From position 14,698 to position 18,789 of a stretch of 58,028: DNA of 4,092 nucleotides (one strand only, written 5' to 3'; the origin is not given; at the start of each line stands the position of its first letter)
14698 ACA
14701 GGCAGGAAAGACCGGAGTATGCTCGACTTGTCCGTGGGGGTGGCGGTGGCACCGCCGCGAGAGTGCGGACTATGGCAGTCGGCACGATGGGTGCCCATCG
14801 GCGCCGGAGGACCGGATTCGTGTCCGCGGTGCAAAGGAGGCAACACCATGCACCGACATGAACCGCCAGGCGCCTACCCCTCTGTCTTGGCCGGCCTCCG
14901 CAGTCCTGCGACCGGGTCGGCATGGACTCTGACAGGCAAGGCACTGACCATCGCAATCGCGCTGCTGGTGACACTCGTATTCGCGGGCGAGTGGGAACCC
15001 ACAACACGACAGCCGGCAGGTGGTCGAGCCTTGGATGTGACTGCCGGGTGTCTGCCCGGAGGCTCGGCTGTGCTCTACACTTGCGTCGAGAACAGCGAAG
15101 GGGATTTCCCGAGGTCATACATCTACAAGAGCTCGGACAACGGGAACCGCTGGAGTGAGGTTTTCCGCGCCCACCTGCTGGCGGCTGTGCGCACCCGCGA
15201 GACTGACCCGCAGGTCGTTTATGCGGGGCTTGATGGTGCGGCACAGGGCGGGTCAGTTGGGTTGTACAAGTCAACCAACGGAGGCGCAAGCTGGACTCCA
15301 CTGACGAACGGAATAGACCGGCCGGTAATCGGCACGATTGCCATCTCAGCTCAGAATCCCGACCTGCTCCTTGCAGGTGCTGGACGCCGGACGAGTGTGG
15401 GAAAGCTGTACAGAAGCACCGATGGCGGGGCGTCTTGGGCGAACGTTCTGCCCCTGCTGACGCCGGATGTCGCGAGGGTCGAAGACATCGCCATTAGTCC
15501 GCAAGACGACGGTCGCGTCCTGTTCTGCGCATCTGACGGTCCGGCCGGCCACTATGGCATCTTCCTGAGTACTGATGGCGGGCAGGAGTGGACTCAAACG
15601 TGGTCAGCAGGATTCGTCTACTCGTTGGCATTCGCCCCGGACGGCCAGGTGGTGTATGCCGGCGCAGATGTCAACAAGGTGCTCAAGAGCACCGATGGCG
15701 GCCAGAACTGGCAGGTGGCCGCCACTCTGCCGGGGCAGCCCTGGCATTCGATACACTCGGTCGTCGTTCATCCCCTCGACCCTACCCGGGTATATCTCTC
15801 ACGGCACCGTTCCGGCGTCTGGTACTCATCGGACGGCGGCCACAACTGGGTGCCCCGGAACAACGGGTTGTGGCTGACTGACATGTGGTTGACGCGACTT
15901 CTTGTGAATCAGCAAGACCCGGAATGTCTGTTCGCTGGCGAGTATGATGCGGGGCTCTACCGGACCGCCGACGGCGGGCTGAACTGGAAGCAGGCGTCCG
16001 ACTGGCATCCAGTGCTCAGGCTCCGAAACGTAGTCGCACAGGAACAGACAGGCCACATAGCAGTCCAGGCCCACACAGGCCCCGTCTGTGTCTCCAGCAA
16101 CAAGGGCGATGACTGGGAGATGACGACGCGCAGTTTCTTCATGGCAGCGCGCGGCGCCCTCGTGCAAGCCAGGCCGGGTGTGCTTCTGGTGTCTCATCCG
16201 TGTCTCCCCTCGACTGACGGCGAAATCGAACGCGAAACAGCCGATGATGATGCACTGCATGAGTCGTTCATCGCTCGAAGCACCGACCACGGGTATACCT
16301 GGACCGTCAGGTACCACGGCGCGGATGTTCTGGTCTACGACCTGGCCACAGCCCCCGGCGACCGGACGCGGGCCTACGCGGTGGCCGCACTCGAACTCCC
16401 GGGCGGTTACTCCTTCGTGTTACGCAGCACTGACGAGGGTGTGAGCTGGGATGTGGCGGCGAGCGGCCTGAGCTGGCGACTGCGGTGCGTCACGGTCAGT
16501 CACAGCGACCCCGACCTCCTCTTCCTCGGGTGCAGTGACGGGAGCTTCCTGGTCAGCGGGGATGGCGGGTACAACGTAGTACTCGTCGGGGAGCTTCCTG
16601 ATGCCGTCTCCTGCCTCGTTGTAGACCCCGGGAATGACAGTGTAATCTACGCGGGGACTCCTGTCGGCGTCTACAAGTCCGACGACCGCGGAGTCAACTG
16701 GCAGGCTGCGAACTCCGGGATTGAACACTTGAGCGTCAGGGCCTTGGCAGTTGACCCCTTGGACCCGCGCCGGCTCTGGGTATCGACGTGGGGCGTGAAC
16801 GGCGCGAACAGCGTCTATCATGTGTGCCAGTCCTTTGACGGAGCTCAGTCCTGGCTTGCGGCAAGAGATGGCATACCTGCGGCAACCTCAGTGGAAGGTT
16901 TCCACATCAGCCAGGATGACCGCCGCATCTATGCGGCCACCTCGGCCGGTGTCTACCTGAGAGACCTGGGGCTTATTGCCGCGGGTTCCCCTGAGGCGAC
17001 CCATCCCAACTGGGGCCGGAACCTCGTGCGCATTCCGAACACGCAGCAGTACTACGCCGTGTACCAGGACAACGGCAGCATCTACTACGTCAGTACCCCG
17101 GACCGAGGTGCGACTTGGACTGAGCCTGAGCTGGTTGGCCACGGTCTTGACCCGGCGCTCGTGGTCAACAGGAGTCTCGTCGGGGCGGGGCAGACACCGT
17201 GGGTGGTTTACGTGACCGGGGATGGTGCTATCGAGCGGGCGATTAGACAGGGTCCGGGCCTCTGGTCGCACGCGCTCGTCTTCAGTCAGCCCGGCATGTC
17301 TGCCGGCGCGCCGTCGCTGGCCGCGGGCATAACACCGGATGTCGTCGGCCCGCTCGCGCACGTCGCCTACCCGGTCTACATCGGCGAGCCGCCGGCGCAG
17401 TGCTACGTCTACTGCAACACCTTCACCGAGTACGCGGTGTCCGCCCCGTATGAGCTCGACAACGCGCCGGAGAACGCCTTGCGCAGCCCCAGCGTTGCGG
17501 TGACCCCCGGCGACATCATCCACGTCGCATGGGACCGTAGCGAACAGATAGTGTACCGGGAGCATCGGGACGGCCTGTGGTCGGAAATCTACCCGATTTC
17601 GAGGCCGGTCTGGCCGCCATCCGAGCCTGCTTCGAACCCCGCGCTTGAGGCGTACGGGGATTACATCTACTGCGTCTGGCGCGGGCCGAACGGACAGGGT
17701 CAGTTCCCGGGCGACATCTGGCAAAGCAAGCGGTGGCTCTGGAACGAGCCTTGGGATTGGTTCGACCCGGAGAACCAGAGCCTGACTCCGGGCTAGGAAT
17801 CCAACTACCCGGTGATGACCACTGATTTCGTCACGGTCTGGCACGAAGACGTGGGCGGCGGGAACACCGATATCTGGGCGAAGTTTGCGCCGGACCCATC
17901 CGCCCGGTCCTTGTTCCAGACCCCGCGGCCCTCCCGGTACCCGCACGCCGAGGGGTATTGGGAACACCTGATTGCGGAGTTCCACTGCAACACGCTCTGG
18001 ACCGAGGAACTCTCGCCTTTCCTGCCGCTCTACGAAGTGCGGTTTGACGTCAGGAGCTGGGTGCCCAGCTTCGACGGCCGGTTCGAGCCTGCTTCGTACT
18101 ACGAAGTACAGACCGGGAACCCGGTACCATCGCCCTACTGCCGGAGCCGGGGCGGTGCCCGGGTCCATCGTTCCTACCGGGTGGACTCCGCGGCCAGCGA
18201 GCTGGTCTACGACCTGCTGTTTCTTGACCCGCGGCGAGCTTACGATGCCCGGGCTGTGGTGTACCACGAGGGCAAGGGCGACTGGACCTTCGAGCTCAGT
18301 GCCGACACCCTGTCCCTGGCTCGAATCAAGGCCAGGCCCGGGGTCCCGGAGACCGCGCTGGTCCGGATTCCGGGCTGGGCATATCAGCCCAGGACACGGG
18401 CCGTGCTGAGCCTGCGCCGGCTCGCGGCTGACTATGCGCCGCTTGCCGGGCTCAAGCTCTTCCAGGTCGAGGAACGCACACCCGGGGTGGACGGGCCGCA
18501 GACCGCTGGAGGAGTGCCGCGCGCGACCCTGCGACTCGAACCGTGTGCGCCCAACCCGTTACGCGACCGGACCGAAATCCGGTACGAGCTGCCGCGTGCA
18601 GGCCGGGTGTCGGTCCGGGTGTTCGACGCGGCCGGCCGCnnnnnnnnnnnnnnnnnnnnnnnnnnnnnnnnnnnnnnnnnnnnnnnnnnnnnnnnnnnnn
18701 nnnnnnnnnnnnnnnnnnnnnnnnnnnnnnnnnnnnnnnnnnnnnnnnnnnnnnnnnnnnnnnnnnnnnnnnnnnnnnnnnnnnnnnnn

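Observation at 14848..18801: One T9SS cargo gene split by two in-frame TAG codons, both in a CTAGG context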

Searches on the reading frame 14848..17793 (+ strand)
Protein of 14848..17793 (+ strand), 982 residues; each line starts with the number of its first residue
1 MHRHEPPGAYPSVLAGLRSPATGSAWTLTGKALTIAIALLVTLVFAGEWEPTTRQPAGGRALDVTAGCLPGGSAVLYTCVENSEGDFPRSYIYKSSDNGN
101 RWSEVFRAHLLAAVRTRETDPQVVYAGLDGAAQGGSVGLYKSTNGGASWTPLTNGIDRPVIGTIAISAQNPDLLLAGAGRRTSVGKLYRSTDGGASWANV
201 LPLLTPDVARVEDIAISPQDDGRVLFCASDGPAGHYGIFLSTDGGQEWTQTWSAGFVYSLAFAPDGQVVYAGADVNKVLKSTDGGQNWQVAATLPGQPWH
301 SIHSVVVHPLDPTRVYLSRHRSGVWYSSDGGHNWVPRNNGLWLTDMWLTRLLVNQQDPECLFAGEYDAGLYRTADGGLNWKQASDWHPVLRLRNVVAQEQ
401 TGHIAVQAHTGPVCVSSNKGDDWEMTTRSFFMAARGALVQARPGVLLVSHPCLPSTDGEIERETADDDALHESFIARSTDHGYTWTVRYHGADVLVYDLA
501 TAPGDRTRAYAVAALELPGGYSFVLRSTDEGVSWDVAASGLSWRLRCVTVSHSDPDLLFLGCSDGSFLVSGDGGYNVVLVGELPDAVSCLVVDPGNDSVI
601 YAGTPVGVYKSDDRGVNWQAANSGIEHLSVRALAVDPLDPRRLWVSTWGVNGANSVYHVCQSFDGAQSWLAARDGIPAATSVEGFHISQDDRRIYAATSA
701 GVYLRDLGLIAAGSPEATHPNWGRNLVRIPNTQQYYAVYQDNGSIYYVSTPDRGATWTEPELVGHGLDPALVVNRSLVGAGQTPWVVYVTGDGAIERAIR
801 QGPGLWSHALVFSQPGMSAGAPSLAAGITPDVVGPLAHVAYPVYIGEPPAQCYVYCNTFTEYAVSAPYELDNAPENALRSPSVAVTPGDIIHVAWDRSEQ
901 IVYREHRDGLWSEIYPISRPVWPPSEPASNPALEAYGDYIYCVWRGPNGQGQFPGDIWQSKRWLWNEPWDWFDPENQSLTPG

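Call 8: search_protein_families(library=pfam, proteins=[window:14848-17793:+], max_evalue=0.1)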
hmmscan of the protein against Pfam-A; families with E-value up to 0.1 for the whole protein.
window:14848-17793:+ (982 aa): 3 families
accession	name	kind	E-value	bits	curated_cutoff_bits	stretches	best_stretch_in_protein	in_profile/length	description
PF15902.12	Sortilin-Vps10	-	3.8e-26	92.3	33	3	277-383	2-112/446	Sortilin, neurotensin receptor 3,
PF02012.26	BNR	-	8.7e-12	43.6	27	0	281-289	3-11/12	BNR/Asp-box repeat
PF14870.12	PSII_BNR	-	1.7e-06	28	27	0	92-334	40-266/303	Photosynthesis system II assembly factor YCF48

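Call 36: search_protein_families(library=ncbifam, proteins=[window:14848-17793:+], max_evalue=0.01)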
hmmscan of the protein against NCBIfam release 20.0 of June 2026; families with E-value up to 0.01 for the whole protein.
window:14848-17793:+ (982 aa): 4 families
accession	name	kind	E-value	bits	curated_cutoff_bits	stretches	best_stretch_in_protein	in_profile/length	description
NF045728.1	glycosyl_F510_1955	equivalog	9.5e-45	152.8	175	4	136-299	71-221/246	F510_1955 family glycosylhydrolase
NF010237.0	PRK13684.1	equivalog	1e-09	37.9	326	1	90-200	66-167/334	photosynthesis system II assembly factor Ycf48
NF053688.1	BamI_Bacteroidota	equivalog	1.1e-06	28.2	370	0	142-200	333-396/452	BamI family beta-barrel-assembly machinery protein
NF047818.1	LIC11996_lipo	equivalog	0.00072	18.8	350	0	72-127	324-379/422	LIC11996 family lipoprotein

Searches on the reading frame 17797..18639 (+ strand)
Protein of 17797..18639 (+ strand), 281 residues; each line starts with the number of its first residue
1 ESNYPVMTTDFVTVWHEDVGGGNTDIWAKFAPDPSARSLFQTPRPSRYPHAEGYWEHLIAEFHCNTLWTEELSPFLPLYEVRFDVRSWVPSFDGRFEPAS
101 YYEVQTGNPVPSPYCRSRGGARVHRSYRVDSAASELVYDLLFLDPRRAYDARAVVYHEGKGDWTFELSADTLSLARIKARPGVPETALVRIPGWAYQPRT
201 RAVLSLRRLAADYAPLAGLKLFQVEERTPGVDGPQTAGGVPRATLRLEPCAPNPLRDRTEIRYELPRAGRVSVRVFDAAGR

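Call 8: search_protein_families(library=pfam, proteins=[window:17797-18639:+], max_evalue=0.1)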
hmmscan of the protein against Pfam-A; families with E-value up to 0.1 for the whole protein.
window:17797-18639:+ (281 aa): 0 families

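Call 16: find_related_loci(query=window:17797-18639:+, collection=metagenome_contigs, flank=6000)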
Query window:17797-18639:+ (281 aa) in metagenome_contigs; peptide patterns used: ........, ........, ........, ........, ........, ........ (x = any residue, [..] = any of these).
40 stretches matched a pattern, but none encodes a relative of the query by tblastn (E <= 1e-3).

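Call 36: search_protein_families(library=ncbifam, proteins=[window:17797-18639:+], max_evalue=0.01)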
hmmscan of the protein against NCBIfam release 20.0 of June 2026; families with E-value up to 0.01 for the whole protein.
window:17797-18639:+ (281 aa): 1 family
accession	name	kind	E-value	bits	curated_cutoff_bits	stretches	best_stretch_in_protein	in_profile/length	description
NF052323.1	T9SSA_dep_M6i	equivalog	0.00056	18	600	1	252-281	962-991/1043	T9SS-dependent M6-like inactivated metalloprotease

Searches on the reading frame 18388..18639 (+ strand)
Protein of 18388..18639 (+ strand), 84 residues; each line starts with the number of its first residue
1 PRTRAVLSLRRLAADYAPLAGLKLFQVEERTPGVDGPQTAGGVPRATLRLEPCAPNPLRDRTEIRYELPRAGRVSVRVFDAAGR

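Call 37: search_protein_families(library=pfam, proteins=[window:18388-18639:+], max_evalue=0.1)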
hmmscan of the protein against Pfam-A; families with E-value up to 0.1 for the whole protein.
seq(84 aa): 0 families
